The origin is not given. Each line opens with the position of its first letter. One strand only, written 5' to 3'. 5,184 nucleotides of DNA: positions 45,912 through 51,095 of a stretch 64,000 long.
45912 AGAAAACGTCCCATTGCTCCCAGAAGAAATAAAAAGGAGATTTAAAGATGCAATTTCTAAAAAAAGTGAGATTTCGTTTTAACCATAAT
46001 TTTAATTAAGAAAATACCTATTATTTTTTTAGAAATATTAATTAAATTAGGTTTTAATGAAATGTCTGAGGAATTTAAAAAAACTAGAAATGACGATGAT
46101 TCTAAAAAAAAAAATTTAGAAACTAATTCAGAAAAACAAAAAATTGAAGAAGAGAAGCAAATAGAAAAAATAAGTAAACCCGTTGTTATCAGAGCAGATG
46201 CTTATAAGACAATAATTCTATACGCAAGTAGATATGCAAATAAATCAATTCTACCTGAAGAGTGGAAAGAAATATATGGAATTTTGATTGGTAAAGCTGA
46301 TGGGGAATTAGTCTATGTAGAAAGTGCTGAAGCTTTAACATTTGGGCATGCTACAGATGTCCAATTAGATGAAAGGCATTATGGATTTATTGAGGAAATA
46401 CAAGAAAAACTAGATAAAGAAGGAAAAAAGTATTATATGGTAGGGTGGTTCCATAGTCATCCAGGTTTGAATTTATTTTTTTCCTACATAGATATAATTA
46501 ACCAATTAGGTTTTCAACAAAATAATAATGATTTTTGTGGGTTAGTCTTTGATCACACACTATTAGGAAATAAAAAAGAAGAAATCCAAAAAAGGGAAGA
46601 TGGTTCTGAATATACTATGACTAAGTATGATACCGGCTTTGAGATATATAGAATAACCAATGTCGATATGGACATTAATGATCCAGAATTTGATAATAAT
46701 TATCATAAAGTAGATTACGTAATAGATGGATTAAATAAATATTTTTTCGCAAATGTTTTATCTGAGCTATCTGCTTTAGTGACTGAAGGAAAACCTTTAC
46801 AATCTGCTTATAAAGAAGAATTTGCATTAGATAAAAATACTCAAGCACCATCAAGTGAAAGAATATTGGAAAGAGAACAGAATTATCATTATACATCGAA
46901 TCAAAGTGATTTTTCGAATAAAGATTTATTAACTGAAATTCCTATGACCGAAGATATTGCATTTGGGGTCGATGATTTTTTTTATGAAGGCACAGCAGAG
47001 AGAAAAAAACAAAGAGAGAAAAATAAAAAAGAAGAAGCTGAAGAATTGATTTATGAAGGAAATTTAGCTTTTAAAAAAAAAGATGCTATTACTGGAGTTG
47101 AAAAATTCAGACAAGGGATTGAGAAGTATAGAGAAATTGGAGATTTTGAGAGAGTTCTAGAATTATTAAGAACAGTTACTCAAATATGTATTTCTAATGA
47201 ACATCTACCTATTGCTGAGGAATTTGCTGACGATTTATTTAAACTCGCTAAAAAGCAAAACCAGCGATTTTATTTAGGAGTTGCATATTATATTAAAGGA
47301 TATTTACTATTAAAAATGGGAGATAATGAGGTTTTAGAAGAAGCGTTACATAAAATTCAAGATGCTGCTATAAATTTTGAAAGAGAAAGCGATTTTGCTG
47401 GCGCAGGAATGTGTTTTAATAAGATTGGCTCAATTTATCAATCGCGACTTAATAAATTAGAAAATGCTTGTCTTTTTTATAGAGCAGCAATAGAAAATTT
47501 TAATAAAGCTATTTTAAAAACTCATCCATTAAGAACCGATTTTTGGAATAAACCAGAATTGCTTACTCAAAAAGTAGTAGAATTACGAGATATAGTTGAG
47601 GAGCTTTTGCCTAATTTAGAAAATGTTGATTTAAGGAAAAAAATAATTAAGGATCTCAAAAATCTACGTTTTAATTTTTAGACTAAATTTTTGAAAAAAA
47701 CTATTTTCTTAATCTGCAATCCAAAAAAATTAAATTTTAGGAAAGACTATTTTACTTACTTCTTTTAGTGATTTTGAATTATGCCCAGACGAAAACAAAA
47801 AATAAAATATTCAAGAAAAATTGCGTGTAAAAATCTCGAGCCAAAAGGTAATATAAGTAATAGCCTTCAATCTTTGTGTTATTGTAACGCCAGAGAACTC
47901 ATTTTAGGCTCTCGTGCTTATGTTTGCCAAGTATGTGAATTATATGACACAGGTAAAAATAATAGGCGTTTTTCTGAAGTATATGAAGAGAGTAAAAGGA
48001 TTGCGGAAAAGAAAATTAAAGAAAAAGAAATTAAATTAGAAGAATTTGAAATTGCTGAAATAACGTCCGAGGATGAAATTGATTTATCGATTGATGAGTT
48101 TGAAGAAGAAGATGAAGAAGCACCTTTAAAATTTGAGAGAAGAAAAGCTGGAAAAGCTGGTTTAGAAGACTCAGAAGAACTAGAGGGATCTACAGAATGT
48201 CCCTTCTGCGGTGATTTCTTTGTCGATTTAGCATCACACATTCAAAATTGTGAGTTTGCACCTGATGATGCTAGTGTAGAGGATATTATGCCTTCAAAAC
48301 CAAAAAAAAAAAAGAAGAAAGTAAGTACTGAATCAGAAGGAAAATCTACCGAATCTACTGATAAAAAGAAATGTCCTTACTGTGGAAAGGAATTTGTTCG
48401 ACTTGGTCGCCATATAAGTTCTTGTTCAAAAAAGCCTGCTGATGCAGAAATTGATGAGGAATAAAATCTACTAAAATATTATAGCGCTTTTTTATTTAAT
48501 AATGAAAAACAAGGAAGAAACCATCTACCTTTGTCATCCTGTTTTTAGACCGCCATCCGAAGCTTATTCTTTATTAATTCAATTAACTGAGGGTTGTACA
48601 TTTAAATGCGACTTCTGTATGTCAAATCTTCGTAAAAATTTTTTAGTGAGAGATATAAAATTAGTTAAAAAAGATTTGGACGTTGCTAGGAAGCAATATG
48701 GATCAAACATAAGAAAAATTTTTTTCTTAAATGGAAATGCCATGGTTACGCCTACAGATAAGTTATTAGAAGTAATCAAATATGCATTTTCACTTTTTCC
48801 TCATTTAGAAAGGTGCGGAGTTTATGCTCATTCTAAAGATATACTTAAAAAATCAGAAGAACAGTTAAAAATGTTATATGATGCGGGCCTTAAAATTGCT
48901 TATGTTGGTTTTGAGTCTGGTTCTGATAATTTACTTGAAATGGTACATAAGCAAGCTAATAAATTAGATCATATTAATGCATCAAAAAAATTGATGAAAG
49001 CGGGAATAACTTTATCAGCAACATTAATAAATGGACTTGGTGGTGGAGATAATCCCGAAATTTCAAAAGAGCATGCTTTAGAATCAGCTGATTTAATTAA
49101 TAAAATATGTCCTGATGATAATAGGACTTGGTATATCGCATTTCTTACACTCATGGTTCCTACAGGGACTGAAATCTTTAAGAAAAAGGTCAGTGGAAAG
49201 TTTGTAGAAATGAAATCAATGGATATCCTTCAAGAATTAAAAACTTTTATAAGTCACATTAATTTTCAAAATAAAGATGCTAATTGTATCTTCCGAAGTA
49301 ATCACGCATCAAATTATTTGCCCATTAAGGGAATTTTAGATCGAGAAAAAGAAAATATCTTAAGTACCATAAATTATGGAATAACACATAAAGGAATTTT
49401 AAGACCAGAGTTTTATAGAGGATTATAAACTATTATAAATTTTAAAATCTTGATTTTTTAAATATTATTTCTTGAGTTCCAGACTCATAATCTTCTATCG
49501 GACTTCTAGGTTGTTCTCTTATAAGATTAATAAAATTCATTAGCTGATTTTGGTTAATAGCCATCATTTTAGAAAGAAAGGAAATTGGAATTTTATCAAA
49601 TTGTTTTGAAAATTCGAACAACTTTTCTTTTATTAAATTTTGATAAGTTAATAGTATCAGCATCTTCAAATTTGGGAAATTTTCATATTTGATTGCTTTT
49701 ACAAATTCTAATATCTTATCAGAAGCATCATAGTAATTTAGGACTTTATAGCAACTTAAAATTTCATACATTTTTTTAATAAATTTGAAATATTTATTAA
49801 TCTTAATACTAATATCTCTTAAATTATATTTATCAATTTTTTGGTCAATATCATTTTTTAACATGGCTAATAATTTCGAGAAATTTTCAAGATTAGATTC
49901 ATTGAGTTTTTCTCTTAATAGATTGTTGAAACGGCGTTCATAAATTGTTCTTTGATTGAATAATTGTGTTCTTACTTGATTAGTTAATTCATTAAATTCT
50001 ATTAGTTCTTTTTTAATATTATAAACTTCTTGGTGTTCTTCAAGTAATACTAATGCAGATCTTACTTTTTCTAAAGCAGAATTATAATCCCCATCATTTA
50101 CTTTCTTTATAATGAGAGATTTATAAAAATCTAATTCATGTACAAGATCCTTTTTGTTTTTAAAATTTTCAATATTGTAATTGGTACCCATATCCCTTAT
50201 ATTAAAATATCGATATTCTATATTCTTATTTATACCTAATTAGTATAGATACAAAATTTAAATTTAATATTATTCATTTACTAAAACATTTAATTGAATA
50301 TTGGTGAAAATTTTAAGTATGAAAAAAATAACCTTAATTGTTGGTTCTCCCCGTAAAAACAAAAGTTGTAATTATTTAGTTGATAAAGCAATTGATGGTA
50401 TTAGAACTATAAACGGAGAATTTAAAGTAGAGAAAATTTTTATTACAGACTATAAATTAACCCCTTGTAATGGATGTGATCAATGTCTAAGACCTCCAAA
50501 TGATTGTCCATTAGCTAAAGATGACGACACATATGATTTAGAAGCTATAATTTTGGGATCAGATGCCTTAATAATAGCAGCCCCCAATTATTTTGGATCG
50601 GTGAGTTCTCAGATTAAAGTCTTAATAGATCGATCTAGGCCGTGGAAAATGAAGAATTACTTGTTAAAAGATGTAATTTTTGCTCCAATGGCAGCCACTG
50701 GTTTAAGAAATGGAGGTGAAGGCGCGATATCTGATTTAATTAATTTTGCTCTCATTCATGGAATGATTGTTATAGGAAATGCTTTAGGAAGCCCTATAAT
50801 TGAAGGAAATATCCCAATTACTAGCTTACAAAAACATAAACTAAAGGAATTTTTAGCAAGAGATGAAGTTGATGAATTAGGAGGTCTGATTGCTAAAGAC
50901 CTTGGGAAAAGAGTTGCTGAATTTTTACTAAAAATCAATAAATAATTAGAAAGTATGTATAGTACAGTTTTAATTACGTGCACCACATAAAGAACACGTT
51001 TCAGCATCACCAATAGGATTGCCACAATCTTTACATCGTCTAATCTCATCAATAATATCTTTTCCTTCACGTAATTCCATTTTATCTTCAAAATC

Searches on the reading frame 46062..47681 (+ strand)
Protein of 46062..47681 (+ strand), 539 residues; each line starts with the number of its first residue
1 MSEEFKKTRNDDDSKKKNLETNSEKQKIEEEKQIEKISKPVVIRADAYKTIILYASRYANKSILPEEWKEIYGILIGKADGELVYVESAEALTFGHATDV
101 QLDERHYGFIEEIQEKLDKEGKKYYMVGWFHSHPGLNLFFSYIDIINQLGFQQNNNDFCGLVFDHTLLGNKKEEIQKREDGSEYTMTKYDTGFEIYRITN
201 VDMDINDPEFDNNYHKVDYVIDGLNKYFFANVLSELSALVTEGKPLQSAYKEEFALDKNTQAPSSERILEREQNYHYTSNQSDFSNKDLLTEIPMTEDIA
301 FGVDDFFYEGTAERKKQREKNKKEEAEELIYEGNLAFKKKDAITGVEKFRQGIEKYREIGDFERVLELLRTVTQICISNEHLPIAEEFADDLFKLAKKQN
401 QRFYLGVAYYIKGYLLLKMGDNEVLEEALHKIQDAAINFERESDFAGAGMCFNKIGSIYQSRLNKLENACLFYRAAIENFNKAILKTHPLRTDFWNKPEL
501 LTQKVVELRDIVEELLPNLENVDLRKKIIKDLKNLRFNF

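Call 72: search_protein_families(library=pfam, proteins=[window:46062-47681:+], max_evalue=0.0001)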
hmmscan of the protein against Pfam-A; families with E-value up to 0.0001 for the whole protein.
window:46062-47681:+ (539 aa): 2 families
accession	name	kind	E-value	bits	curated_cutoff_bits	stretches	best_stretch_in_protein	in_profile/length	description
PF01398.27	JAB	-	7.8e-13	48.7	22.5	1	39-153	4-113/117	JAB1/Mov34/MPN/PAD-1 ubiquitin protease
PF14938.12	SNAP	-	2.4e-05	24.4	25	0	422-481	28-86/282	Soluble NSF attachment protein, SNAP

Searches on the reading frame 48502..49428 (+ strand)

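Call 73: search_protein_families(library=pfam, proteins=[window:48502-49428:+], max_evalue=0.0001)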
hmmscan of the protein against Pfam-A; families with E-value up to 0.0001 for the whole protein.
window:48502-49428:+ (308 aa): 1 family
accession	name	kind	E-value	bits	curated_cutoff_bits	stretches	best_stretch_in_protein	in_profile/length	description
PF04055.27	Radical_SAM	-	7.1e-13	49.5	29.5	1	26-181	1-153/166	Radical SAM superfamily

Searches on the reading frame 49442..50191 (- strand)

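Call 73: search_protein_families(library=pfam, proteins=[window:49442-50191:-], max_evalue=0.0001)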
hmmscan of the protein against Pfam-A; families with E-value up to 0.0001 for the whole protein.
window:49442-50191:- (249 aa): 1 family
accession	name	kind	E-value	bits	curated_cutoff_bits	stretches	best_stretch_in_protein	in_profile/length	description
PF03693.20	ParD_antitoxin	-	3.2e-05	24.7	21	1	21-56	11-46/81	Bacterial antitoxin of ParD toxin-antitoxin type II system and RHH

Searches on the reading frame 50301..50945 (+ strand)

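Call 73: search_protein_families(library=pfam, proteins=[window:50301-50945:+], max_evalue=0.0001)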
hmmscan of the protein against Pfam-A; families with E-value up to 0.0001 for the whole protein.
window:50301-50945:+ (214 aa): 2 families
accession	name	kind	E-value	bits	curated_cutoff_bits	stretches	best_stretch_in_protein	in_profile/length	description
PF03358.20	FMN_red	-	6.1e-22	78.3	24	1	9-161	2-144/152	NADPH-dependent FMN reductase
PF02525.22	Flavodoxin_2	-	1.8e-05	25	27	1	8-111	1-102/198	Flavodoxin-like fold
